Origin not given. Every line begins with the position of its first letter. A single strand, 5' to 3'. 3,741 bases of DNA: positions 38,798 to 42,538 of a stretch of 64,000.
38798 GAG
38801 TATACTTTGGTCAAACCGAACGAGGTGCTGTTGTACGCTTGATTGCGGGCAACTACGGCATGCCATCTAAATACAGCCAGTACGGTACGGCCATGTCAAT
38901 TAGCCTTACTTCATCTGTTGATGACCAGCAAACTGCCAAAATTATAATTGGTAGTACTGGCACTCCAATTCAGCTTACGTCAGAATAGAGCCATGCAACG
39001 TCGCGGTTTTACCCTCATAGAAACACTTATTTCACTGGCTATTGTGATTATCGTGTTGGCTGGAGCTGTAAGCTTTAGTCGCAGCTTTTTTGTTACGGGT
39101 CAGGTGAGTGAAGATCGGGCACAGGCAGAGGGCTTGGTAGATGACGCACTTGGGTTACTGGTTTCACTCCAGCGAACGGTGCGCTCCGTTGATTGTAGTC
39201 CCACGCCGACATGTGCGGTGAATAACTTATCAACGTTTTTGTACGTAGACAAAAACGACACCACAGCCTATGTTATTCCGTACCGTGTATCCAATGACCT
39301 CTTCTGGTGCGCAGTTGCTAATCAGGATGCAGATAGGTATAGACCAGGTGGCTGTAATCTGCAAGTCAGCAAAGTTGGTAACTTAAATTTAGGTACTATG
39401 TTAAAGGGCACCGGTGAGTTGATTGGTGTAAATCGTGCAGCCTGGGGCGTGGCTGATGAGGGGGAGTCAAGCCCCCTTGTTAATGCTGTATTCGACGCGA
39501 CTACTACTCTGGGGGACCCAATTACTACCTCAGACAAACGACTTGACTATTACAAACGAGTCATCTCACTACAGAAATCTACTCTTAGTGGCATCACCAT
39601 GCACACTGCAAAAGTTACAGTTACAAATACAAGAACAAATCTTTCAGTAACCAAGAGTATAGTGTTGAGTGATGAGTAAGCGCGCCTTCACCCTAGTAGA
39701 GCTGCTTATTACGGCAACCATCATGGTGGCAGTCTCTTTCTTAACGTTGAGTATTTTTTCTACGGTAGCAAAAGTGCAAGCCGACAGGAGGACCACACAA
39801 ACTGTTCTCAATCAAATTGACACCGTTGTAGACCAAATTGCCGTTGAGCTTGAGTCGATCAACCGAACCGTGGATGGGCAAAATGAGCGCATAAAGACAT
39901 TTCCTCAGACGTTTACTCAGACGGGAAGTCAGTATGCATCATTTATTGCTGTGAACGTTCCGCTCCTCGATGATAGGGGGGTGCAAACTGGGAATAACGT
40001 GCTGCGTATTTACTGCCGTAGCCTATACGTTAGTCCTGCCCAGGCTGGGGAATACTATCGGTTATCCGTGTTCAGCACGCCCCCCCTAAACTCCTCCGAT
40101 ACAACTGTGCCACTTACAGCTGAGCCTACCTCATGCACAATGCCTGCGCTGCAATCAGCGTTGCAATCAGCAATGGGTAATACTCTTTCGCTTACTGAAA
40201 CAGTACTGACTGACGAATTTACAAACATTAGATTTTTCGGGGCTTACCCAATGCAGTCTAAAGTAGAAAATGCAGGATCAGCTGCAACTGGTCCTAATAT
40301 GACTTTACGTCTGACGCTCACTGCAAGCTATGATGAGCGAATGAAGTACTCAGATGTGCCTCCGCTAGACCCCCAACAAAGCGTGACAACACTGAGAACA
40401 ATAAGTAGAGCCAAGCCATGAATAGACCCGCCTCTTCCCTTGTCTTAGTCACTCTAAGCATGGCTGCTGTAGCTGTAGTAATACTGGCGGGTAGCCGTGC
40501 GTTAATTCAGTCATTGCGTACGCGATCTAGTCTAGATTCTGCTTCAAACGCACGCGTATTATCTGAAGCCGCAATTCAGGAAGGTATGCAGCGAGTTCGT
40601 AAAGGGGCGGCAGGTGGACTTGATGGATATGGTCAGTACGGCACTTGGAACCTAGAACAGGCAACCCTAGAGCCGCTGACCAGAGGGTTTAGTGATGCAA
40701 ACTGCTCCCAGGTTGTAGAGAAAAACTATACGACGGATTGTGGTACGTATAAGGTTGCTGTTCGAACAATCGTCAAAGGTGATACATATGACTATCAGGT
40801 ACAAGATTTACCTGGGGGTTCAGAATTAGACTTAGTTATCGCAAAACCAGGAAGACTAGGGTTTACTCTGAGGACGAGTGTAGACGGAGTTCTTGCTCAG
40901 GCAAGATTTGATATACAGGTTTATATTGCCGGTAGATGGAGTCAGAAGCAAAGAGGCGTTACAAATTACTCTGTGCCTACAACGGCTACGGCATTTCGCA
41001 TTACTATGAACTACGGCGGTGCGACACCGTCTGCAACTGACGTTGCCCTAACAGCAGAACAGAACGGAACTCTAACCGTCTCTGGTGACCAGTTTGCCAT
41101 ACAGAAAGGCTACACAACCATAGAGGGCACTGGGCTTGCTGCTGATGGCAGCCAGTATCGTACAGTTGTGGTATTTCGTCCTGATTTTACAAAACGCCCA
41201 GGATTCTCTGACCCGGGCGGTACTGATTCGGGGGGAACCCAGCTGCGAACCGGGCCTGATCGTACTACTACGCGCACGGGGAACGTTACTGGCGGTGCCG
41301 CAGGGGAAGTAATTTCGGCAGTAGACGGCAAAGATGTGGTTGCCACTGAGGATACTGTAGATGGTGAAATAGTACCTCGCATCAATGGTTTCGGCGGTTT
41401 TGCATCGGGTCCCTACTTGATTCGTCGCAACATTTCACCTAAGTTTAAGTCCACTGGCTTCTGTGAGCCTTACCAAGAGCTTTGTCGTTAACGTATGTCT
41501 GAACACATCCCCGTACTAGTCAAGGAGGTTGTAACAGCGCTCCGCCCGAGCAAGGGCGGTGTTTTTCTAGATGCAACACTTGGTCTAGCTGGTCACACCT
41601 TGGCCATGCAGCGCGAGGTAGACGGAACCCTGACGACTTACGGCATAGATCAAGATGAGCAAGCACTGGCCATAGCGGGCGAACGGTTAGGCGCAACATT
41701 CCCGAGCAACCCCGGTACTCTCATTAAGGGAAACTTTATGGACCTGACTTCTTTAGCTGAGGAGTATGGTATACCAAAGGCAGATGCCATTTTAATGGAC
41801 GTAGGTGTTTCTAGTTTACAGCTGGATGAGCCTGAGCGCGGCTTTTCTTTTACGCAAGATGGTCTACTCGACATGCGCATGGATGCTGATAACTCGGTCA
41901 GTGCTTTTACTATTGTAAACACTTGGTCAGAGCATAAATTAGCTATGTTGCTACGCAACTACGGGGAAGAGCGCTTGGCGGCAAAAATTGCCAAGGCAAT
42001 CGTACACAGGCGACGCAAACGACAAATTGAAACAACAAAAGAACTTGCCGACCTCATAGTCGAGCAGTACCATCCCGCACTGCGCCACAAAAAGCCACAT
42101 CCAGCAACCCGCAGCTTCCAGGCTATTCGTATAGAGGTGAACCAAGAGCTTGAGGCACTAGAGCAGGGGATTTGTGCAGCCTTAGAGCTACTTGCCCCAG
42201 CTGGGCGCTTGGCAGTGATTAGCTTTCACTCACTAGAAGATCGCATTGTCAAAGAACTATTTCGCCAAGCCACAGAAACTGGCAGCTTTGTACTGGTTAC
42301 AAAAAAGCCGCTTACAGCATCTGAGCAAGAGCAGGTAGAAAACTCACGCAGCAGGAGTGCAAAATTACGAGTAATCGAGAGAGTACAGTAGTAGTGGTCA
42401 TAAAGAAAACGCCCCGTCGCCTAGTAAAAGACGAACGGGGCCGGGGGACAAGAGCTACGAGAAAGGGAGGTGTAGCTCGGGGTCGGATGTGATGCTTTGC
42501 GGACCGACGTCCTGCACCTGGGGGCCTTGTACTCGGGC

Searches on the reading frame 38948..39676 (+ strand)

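Call 25: search_protein_families(library=pfam, proteins=[window:38948-39676:+], max_evalue=0.001)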
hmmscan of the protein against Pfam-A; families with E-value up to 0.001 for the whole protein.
window:38948-39676:+ (243 aa): 1 family
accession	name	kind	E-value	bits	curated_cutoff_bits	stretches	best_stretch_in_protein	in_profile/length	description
PF07963.17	N_methyl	-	1.9e-06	27.7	21.2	1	17-40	3-26/27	Prokaryotic N-terminal methylation motif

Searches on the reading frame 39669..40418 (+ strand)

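Call 25: search_protein_families(library=pfam, proteins=[window:39669-40418:+], max_evalue=0.001)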
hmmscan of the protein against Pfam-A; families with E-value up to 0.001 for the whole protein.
window:39669-40418:+ (250 aa): 0 families

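Call 59: search_protein_families(library=ncbifam, proteins=[window:39669-40418:+], max_evalue=0.01)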
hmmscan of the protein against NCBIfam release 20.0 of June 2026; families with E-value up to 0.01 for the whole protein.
window:39669-40418:+ (250 aa): 3 families
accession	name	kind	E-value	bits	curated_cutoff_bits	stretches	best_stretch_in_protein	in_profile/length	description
NF041013.1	T4P_ComGE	equivalog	0.00025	21.1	49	1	4-66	3-67/83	competence type IV pilus minor pilin ComGE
NF041002.1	pilin_ComGF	equivalog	0.0014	18.9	80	1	5-73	2-68/139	competence type IV pilus minor pilin ComGF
NF058576.1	EntV_fam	equivalog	0.0098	15.9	130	0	17-85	5-69/162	EntV family bacteriocin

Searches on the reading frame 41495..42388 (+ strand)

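Call 26: search_protein_families(library=pfam, proteins=[window:41495-42388:+], max_evalue=0.001)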
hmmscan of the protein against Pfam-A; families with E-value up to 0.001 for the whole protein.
window:41495-42388:+ (298 aa): 1 family
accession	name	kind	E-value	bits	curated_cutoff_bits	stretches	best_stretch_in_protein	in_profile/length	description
PF01795.25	Methyltransf_5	-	4.5e-104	348.7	27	1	2-296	2-308/309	MraW methylase family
